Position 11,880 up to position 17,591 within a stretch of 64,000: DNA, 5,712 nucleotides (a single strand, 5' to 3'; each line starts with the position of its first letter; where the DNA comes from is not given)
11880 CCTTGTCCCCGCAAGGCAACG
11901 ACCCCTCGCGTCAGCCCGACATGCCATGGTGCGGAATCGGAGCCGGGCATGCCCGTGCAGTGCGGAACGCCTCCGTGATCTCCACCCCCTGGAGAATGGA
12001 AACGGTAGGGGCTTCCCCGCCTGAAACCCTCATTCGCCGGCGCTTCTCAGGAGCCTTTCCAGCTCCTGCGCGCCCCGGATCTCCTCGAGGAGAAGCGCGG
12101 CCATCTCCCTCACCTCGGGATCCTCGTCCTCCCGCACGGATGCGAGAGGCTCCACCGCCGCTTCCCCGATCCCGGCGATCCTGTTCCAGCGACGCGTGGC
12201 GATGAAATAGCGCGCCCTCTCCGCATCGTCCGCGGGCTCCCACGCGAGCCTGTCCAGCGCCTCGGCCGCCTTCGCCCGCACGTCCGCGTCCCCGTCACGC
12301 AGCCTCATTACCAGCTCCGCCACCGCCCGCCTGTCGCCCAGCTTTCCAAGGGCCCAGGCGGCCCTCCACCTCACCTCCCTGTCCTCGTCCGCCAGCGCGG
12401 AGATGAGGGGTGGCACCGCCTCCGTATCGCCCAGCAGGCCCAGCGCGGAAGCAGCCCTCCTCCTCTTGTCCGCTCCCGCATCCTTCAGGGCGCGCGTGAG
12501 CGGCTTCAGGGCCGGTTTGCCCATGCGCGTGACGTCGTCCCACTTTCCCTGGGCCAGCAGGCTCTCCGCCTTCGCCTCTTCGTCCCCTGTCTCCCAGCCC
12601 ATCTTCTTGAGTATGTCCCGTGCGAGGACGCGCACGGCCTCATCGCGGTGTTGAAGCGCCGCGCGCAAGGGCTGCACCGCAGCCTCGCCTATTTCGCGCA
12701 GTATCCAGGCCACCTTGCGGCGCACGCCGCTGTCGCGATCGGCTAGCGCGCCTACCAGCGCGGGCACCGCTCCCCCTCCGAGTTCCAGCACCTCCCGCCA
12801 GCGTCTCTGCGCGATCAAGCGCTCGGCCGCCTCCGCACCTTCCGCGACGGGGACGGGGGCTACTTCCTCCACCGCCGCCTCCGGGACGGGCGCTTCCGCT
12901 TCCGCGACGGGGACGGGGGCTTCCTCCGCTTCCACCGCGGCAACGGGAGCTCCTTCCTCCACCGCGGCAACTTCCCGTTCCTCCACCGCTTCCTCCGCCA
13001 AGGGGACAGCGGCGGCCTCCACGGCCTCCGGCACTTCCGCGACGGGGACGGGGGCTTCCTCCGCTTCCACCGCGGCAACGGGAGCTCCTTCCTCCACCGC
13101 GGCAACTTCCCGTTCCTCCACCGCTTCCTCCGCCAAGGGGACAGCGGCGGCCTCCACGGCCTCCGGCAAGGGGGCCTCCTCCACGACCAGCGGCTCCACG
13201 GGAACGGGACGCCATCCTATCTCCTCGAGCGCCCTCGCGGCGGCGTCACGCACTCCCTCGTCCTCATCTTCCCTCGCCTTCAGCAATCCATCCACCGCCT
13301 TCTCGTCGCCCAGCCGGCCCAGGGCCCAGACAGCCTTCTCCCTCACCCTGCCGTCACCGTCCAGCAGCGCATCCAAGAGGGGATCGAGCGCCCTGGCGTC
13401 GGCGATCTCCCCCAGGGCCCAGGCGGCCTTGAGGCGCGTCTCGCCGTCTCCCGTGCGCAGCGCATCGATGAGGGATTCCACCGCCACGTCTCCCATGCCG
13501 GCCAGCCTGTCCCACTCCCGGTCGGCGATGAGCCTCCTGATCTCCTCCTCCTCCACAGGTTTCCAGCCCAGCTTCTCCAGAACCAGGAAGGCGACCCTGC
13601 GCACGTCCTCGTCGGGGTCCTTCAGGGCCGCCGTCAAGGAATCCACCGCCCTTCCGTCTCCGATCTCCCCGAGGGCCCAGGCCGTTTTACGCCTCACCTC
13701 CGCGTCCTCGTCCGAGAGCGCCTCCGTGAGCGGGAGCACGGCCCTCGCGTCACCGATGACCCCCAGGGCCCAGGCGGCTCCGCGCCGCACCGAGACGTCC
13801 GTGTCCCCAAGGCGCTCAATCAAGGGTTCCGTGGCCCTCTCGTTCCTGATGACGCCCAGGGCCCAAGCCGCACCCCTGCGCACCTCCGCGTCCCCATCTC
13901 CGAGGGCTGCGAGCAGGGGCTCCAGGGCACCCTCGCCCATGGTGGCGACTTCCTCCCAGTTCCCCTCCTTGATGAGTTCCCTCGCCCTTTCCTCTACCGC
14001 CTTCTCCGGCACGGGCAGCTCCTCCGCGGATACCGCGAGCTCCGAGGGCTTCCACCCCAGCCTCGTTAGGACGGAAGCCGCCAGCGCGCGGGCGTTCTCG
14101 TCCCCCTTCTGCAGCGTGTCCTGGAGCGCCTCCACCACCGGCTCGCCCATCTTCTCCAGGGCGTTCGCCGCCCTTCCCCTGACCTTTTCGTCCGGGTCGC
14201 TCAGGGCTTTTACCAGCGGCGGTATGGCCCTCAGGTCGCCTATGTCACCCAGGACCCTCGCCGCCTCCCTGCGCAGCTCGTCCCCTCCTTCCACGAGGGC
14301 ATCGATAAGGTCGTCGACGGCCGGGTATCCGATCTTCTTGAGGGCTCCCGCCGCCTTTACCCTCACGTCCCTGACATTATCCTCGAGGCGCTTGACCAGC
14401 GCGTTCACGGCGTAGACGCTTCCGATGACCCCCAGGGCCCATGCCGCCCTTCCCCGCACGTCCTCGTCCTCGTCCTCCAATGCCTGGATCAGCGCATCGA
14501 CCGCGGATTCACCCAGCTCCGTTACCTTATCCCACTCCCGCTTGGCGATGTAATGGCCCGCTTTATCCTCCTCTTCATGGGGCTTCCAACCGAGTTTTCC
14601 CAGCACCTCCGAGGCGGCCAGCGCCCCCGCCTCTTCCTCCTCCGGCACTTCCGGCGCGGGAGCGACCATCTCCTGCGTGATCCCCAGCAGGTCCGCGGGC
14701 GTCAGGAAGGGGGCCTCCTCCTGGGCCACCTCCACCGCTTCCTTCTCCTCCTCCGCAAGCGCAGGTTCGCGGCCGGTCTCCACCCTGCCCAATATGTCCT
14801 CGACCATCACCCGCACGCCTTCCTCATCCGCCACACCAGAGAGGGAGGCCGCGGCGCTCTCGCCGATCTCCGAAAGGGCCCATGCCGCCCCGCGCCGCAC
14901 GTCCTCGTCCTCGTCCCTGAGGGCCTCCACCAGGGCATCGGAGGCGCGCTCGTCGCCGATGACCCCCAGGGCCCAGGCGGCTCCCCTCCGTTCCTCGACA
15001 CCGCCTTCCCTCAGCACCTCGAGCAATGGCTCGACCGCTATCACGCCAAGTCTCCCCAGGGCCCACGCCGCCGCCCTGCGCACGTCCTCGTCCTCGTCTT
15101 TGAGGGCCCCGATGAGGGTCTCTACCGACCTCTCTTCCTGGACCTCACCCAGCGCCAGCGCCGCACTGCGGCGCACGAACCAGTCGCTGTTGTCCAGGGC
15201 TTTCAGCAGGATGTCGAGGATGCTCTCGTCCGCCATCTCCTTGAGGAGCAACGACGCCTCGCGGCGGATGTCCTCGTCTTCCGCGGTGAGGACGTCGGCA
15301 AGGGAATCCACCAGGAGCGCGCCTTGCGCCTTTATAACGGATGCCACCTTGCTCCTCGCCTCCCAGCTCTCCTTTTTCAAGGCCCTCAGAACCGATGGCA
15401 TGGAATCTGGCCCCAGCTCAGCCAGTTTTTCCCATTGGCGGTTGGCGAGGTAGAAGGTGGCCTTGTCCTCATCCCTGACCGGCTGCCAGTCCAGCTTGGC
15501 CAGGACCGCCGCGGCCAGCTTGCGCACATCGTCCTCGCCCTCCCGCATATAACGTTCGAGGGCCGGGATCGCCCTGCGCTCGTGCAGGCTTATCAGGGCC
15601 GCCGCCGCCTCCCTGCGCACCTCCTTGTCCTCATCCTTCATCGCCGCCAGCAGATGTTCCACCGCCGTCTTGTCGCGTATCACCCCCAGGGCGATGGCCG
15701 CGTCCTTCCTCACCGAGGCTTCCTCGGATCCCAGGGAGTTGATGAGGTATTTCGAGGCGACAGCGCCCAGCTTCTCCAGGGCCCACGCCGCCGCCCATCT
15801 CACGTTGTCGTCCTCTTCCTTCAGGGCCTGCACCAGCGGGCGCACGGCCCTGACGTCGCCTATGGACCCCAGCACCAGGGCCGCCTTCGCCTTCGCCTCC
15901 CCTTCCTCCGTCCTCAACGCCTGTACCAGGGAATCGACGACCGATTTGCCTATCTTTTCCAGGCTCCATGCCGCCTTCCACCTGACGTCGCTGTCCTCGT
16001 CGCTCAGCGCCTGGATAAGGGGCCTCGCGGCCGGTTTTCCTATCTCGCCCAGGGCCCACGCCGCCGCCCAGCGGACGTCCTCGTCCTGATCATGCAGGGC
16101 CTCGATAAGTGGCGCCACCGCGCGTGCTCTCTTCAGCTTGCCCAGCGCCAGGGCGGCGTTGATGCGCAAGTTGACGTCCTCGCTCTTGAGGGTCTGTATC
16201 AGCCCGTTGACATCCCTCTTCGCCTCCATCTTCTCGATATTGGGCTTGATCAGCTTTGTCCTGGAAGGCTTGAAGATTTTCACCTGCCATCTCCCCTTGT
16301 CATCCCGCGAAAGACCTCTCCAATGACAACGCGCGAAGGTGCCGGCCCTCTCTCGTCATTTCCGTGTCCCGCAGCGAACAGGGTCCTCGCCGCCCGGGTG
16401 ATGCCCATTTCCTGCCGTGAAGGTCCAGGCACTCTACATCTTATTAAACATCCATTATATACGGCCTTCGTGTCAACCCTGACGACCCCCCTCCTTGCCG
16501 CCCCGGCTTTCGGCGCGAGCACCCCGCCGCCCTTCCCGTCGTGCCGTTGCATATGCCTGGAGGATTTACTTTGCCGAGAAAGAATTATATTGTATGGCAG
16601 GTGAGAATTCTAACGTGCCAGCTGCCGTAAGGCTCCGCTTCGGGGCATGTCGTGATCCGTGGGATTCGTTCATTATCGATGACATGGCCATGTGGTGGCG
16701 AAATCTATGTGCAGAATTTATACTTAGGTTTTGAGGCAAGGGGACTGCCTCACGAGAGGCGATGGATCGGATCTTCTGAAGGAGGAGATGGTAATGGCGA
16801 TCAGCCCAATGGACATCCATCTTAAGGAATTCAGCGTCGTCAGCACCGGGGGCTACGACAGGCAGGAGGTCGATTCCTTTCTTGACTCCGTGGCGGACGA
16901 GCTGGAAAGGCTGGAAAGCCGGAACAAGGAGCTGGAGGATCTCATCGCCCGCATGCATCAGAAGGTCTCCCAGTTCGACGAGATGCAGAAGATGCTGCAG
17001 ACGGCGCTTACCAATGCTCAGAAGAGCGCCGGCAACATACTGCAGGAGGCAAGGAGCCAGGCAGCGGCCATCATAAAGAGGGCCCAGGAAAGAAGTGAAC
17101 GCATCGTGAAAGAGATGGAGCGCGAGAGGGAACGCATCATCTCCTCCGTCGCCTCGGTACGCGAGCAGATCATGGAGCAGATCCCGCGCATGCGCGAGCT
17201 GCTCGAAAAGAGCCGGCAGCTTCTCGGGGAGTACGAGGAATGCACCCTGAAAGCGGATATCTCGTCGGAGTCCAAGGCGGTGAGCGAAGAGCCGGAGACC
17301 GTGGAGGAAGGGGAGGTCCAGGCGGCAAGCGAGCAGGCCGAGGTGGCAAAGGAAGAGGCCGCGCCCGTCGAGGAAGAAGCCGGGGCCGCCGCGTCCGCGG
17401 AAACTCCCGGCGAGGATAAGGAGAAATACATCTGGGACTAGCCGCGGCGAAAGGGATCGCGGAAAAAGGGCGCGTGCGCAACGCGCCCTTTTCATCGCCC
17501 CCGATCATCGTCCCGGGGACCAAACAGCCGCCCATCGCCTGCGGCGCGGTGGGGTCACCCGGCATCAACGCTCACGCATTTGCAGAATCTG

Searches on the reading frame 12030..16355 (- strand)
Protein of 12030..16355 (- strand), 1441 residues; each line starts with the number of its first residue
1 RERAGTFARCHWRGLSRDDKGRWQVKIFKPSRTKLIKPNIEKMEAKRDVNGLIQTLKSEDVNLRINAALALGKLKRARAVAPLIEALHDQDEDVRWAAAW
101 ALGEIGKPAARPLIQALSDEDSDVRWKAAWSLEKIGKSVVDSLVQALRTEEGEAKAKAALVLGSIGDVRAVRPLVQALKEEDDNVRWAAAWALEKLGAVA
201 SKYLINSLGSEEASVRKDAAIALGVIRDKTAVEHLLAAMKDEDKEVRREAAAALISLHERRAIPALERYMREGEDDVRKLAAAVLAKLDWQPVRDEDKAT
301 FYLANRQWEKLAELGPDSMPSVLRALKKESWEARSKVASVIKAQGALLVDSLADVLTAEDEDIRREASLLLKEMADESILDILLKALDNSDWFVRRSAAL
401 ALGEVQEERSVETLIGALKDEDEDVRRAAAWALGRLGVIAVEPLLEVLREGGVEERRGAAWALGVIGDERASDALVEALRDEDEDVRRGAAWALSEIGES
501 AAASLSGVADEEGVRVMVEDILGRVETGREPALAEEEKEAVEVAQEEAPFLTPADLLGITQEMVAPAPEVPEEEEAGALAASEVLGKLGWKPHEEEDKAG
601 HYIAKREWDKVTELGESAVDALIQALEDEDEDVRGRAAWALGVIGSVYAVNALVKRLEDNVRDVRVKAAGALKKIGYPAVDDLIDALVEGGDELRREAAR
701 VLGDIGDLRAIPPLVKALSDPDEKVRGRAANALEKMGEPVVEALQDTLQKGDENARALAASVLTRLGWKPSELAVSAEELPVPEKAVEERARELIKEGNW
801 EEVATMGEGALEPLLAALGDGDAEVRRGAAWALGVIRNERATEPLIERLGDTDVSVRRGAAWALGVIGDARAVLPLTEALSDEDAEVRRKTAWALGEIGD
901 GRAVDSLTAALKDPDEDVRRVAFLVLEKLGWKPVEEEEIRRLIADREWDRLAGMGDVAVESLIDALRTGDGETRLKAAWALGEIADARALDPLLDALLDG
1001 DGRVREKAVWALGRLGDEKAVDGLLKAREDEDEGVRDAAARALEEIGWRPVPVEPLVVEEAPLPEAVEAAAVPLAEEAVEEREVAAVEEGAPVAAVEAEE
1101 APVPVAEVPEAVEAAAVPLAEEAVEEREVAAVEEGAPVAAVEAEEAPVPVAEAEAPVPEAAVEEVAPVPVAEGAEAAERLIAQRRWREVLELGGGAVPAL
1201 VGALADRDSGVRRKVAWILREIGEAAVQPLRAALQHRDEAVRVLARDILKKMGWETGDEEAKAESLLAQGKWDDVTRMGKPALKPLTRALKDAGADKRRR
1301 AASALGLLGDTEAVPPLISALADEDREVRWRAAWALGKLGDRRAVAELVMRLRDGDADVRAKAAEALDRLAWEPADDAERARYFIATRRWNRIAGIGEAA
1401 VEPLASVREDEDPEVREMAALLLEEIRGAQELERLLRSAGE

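Call 59: search_protein_families(library=pfam, proteins=[window:12030-16355:-], max_evalue=0.00001)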
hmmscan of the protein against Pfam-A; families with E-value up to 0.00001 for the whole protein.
window:12030-16355:- (1441 aa): 12 families
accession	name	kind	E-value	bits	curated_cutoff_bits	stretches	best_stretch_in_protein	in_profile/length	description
PF13646.12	HEAT_2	-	2.7e-181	588.9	27.7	13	50-133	2-88/88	HEAT repeats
PF03130.22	HEAT_PBS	-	5.4e-106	335.2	20.9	1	694-720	1-27/27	PBS lyase HEAT-like repeat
PF02985.28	HEAT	-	1.1e-102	326.4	23.5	0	82-107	4-29/31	HEAT repeat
PF13513.12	HEAT_EZ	-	2.7e-86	283.2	27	2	392-436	1-55/55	HEAT-like repeat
PF00514.29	Arm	-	1.2e-70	231.9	20.6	0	470-497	12-39/41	Armadillo/beta-catenin-like repeat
PF12717.13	Cnd1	-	3.5e-40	138.1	26.4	0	216-261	3-52/162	non-SMC mitotic condensation complex subunit 1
PF25786.1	HEAT_GCN1_C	-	8.7e-19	68.5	27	0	364-433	13-91/151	GCN1-like, C-terminal HEAT repeats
PF12755.13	Vac14_Fab1_bd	-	2.8e-15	57.1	22.1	0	111-147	30-66/97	Vacuolar 14 Fab1-binding region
PF25767.1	ARM_TBCD_2nd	-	2.3e-12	47.3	29.7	0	375-406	74-105/245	Tubulin-specific chaperone D-like, ARM repeats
PF24714.1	TOR1L1_N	-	8.4e-11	42.2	43.3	0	79-205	131-247/281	TORTIFOLIA1 N-terminal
PF25598.1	ARM_PUB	-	1.3e-08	35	33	0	322-377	71-120/308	Plant U-box protein ARM repeat region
PF14663.11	RasGEF_N_2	-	2.4e-07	31.5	27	0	711-738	7-34/108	Rapamycin-insensitive companion of mTOR RasGEF_N domain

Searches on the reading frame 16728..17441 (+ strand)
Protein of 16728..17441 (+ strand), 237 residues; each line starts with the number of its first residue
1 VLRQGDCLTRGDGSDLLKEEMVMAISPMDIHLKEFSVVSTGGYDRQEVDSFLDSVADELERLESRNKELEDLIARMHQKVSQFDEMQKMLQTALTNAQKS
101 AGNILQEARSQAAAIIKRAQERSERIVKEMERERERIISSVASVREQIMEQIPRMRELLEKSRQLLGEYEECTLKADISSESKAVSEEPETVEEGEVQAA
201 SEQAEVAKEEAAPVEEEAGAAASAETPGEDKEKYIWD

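Call 59: search_protein_families(library=pfam, proteins=[window:16728-17441:+], max_evalue=0.00001)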
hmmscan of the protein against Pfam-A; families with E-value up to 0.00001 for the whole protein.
window:16728-17441:+ (237 aa): 1 family
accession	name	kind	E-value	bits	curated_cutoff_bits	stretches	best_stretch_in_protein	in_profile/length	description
PF05103.18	DivIVA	-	5.2e-27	94.8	28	1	25-148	1-123/131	DivIVA protein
